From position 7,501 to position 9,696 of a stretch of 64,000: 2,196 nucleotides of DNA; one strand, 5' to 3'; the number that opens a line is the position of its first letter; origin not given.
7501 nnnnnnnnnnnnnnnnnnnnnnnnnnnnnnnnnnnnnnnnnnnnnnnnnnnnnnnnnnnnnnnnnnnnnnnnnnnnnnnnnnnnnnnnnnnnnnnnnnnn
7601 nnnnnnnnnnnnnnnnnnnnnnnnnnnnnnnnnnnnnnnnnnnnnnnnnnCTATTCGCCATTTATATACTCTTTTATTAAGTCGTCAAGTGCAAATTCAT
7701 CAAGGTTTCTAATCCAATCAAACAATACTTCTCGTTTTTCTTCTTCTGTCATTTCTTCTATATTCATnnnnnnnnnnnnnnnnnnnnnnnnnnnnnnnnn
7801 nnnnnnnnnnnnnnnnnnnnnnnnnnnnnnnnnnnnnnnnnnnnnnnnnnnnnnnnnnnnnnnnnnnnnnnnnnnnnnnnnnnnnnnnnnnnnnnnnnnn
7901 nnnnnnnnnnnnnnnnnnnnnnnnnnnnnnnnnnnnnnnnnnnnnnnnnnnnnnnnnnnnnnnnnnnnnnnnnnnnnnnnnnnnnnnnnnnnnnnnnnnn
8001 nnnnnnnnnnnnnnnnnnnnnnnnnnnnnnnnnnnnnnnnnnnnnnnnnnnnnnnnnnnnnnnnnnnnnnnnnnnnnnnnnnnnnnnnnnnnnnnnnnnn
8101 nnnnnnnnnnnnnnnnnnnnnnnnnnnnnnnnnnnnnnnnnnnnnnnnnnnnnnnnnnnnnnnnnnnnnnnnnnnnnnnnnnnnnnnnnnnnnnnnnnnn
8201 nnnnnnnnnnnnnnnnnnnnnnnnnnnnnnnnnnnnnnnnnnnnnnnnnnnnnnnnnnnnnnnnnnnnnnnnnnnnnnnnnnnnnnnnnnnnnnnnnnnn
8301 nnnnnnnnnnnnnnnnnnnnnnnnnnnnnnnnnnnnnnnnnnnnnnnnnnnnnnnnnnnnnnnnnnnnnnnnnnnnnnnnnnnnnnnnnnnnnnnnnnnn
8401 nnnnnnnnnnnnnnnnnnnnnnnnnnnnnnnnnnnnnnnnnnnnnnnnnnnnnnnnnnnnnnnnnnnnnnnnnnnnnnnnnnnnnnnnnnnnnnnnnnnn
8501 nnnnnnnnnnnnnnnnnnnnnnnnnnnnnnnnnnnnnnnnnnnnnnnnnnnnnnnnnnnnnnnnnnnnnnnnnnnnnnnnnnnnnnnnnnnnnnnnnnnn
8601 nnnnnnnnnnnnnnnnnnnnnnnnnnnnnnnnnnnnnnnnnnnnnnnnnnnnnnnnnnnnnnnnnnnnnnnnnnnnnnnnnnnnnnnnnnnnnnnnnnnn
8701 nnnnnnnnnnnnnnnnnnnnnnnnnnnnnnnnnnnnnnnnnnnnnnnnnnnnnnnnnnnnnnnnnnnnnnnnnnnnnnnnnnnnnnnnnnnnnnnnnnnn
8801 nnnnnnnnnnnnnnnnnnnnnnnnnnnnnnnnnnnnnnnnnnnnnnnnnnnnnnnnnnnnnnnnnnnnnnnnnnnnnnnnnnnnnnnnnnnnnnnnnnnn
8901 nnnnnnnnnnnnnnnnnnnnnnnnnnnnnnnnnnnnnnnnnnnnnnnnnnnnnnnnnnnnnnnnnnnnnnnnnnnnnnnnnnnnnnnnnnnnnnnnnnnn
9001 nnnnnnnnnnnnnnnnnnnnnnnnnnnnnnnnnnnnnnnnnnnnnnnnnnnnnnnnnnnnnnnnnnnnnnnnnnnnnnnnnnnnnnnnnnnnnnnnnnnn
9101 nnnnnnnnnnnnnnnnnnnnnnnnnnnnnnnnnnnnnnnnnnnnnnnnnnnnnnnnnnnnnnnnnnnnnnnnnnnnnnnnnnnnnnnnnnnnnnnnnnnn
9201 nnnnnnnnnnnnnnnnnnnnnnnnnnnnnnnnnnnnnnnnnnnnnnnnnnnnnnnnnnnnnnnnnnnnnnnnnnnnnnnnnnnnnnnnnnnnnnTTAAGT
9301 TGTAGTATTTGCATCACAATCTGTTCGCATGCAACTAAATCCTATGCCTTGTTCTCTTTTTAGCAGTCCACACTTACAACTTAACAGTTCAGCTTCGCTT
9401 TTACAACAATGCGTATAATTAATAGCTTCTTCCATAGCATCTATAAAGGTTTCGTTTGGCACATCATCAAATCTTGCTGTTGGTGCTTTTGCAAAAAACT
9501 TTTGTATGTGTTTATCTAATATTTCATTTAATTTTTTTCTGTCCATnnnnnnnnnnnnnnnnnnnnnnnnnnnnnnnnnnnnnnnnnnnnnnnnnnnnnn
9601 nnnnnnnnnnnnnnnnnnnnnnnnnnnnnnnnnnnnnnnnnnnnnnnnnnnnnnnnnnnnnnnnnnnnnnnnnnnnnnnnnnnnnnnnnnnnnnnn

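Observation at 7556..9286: Near-identical 82-bp promoter-plus-hairpin direct repeats bracket a 1.65-kb accessory segment and recur at two other islands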

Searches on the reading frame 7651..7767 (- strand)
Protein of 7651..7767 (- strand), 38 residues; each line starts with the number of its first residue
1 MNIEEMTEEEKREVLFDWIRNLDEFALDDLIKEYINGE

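Call 18: search_protein_families(library=pfam, proteins=[window:7651-7767:-], max_evalue=0.01)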
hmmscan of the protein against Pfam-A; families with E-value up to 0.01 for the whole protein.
window:7651-7767:- (38 aa): 0 families

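Call 19: search_protein_families(library=phrogs, proteins=[window:7651-7767:-], max_evalue=0.001)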
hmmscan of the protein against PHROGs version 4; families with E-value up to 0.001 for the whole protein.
window:7651-7767:- (38 aa): 0 families

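Call 89: search_protein_families(library=padloc, proteins=[window:7651-7767:-], max_evalue=0.01)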
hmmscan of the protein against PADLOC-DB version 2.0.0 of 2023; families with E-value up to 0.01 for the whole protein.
window:7651-7767:- (38 aa): 0 families

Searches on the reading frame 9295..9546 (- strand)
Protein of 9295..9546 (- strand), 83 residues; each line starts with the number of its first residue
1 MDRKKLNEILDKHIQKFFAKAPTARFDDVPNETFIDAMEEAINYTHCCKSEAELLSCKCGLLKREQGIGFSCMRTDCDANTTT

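Call 18: search_protein_families(library=pfam, proteins=[window:9295-9546:-], max_evalue=0.01)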
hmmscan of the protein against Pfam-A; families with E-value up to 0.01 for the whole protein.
window:9295-9546:- (83 aa): 0 families

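Call 19: search_protein_families(library=phrogs, proteins=[window:9295-9546:-], max_evalue=0.001)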
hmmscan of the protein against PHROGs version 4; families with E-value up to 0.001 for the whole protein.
window:9295-9546:- (83 aa): 0 families

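Call 39: find_encoding_contigs(protein=window:9295-9546:-, flank=10000, max_places=10)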
Protein window:9295-9546:- (83 aa): no gene with exactly this product is on record in the collection.

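Call 89: search_protein_families(library=padloc, proteins=[window:9295-9546:-], max_evalue=0.01)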
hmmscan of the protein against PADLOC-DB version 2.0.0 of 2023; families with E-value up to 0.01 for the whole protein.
window:9295-9546:- (83 aa): 1 family
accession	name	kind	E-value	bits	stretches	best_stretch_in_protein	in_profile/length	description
PDLC05017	PDC-S42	-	0.0025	15.2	1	8-66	85-143/302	-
